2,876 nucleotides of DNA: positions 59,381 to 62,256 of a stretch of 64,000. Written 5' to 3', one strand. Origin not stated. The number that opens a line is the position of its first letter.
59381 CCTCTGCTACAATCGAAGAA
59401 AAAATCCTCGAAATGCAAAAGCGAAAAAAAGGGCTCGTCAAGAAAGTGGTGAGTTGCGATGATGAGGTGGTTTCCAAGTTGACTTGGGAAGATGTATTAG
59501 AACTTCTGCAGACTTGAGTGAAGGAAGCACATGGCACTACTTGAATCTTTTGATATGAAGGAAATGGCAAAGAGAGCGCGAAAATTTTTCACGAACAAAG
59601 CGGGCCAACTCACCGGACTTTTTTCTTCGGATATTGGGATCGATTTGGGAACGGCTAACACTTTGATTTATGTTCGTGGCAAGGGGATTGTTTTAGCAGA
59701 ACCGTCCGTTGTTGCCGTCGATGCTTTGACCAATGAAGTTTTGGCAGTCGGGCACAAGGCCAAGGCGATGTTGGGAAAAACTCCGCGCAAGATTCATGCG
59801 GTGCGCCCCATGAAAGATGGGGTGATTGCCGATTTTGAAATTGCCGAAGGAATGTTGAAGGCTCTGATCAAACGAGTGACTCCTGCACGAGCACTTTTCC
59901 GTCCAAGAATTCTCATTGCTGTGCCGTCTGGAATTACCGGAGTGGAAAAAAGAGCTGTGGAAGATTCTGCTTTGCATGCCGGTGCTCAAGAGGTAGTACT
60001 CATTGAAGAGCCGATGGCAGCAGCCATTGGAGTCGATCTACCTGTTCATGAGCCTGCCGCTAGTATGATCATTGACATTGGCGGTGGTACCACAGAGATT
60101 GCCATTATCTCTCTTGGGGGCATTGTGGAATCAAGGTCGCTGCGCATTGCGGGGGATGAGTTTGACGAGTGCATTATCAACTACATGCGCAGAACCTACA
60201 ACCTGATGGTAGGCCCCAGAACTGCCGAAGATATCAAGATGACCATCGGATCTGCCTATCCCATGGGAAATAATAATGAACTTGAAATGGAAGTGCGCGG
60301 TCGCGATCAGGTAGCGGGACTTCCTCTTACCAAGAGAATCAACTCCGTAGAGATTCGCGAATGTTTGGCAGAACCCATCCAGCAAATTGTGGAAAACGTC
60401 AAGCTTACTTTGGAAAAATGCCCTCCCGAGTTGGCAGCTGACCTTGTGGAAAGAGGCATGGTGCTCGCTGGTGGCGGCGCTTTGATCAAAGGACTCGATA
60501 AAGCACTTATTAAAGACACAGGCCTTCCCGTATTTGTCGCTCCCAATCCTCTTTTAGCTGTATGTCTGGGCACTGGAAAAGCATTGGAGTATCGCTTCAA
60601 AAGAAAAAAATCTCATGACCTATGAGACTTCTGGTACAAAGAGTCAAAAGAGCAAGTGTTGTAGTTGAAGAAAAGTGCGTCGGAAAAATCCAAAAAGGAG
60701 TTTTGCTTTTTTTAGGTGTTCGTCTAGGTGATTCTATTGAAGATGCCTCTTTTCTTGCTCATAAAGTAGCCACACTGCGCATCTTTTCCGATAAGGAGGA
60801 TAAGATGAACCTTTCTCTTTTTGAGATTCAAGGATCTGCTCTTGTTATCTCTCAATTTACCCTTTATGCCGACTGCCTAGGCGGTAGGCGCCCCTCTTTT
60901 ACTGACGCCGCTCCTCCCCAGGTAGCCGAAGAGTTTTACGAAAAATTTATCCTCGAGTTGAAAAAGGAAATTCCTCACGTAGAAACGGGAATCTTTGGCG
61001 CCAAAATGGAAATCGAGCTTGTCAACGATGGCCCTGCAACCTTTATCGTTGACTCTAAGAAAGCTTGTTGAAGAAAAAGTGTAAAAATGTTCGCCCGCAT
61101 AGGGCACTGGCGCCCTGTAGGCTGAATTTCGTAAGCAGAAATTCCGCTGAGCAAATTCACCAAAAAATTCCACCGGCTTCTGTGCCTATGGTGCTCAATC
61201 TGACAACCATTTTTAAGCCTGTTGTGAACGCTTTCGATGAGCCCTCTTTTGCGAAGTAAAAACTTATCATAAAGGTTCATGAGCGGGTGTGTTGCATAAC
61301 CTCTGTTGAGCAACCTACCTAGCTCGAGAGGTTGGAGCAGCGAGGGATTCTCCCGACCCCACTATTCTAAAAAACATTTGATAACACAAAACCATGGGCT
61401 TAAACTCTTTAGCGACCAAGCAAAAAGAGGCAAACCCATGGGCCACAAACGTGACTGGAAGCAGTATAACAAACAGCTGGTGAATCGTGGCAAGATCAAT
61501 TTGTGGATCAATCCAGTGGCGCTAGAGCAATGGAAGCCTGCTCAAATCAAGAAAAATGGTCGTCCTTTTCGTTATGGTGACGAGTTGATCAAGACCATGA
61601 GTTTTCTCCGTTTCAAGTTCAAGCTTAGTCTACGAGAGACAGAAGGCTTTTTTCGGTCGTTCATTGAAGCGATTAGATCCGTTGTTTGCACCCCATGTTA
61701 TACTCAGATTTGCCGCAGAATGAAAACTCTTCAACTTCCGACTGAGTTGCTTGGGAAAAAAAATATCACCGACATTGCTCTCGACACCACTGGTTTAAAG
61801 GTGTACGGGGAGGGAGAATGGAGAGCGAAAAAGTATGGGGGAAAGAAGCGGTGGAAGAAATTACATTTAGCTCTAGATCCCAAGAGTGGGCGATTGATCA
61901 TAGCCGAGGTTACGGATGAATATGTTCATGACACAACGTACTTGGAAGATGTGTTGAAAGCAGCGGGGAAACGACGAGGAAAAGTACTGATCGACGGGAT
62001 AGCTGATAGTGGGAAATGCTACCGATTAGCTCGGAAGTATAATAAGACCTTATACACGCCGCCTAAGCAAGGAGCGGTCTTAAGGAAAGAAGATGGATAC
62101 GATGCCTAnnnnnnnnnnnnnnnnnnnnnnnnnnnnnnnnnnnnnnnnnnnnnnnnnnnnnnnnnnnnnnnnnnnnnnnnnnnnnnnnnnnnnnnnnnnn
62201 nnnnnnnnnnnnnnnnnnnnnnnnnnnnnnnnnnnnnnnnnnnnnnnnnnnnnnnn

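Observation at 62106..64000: RHS/YD polymorphic toxin with a novel-looking 276-aa C-terminal domain and coupled immunity gene in an intracellular-type genome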

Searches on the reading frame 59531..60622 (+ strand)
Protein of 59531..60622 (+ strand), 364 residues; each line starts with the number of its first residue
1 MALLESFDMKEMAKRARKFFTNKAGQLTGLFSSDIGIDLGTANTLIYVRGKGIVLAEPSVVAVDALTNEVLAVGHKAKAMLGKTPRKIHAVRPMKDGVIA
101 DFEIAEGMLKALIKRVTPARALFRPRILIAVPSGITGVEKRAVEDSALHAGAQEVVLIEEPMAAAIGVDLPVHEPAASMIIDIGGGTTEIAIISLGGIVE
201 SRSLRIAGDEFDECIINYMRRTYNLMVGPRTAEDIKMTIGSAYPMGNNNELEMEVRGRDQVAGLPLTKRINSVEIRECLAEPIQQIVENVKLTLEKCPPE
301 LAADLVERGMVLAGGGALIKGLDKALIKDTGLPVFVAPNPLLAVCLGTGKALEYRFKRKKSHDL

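Call 82: find_homologous_proteins(query=window:59531-60622:+, max_evalue=1e-100)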
Query window:59531-60622:+ (364 aa): 7706 proteins with E <= 1e-100 among 8000 candidates; the best 120 are listed.
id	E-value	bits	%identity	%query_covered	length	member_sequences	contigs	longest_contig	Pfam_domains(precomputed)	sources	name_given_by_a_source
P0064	7.4e-231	783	100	100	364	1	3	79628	PF00012.27,PF06723.20,PF14450.13,PF00022.26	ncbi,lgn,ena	-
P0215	4.6e-212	722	93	99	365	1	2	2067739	PF00012.27,PF06723.20,PF14450.13,PF00022.26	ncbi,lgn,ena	-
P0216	2.6e-210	716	93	99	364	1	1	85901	PF00012.27,PF06723.20,PF14450.13,PF00022.26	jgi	jgi:rod shape-determining protein MreB and related proteins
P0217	5.1e-209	712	92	99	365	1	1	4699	PF00012.27,PF06723.20,PF14450.13,PF00022.26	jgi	jgi:rod shape-determining protein MreB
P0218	7.5e-204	695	88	99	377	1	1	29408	PF00012.27,PF06723.20,PF14450.13,PF00022.26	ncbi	-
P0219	3.8e-201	686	87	98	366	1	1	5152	PF00012.27,PF06723.20,PF14450.13,PF00022.26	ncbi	-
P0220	5.9e-201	685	87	99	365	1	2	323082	PF00012.27,PF06723.20,PF14450.13,PF00022.26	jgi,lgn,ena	-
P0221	7.8e-201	685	88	99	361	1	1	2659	PF00012.27,PF06723.20,PF14450.13,PF00022.26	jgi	-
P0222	1.3e-200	684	89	98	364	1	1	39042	PF00012.27,PF06723.20,PF14450.13,PF00022.26,PF11104.15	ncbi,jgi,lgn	ncbi:MAG: rod shape-determining protein mreB [Chlamydiota bacterium]|jgi:rod shape-determining prote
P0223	2.0e-200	683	87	99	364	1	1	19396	PF00012.27,PF06723.20,PF14450.13,PF00022.26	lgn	-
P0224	2.0e-200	683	87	99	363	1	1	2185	PF00012.27,PF06723.20,PF14450.13,PF00022.26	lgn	-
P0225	2.1e-200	683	87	99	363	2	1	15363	PF00012.27,PF06723.20,PF14450.13,PF00022.26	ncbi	-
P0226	2.7e-200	683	88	98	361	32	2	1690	PF00012.27,PF06723.20,PF14450.13,PF00022.26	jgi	-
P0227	3.9e-200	682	87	98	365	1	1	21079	PF00012.27,PF06723.20,PF14450.13,PF00022.26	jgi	jgi:rod shape-determining protein MreB and related proteins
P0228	7.6e-200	681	88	98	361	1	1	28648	PF00012.27,PF06723.20,PF14450.13,PF00022.26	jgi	-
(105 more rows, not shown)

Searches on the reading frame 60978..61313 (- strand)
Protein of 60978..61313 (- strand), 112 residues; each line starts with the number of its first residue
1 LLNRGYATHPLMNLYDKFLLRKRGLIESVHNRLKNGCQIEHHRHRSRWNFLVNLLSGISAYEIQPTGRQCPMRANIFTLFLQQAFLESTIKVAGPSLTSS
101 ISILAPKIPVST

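Call 80: search_protein_families(library=pfam, proteins=[window:60978-61313:-], max_evalue=0.01)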
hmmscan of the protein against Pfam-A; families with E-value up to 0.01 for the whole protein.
window:60978-61313:- (112 aa): 2 families
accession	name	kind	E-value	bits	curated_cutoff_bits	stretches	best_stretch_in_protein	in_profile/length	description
PF13612.12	DDE_Tnp_1_3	-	4.2e-11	43.5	27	1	10-46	118-154/155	Transposase DDE domain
PF01609.27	DDE_Tnp_1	-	0.00053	20.2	23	1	19-61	156-198/200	Transposase DDE domain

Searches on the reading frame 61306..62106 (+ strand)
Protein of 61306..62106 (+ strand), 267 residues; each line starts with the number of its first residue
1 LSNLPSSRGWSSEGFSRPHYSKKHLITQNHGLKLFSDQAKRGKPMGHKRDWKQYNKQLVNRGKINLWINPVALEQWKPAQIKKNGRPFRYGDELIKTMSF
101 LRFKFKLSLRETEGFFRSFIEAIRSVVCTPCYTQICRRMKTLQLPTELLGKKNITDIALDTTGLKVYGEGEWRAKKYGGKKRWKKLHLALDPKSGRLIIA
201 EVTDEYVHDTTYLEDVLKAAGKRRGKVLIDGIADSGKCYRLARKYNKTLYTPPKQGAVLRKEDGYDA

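Call 4: search_protein_families(library=pfam, proteins=[window:61306-62106:+], max_evalue=1)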
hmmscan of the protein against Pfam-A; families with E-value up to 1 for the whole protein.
window:61306-62106:+ (267 aa): 3 families
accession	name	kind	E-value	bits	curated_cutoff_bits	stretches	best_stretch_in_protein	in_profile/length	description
PF13737.12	DDE_Tnp_1_5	-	3.2e-22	79.5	28.1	1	60-169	2-112/112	Transposase DDE domain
PF01609.27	DDE_Tnp_1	-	2.6e-12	47.4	23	1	155-260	5-113/200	Transposase DDE domain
PF00665.32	rve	-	0.018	15.7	32.6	1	179-239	19-78/102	Integrase core domain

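Call 5: search_protein_families(library=ncbifam, proteins=[window:61306-62106:+], max_evalue=1)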
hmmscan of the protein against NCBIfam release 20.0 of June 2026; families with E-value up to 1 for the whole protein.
window:61306-62106:+ (267 aa): 5 families
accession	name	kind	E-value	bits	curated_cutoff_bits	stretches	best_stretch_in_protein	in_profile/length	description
NF033579.1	transpos_IS5_2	equivalog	8.6e-49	166.5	140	1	49-262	1-220/289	IS5 family transposase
NF033592.1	transpos_IS4_1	equivalog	0.00018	20.7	115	1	157-220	109-174/332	IS4 family transposase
NF033580.1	transpos_IS5_3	equivalog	0.005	16.4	110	1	175-254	116-202/258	IS5 family transposase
NF033551.1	transpos_IS1182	equivalog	0.016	14.1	270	1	174-236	258-320/488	IS1182 family transposase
NF033581.1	transpos_IS5_4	equivalog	0.043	13.2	140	1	175-252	145-220/285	IS5 family transposase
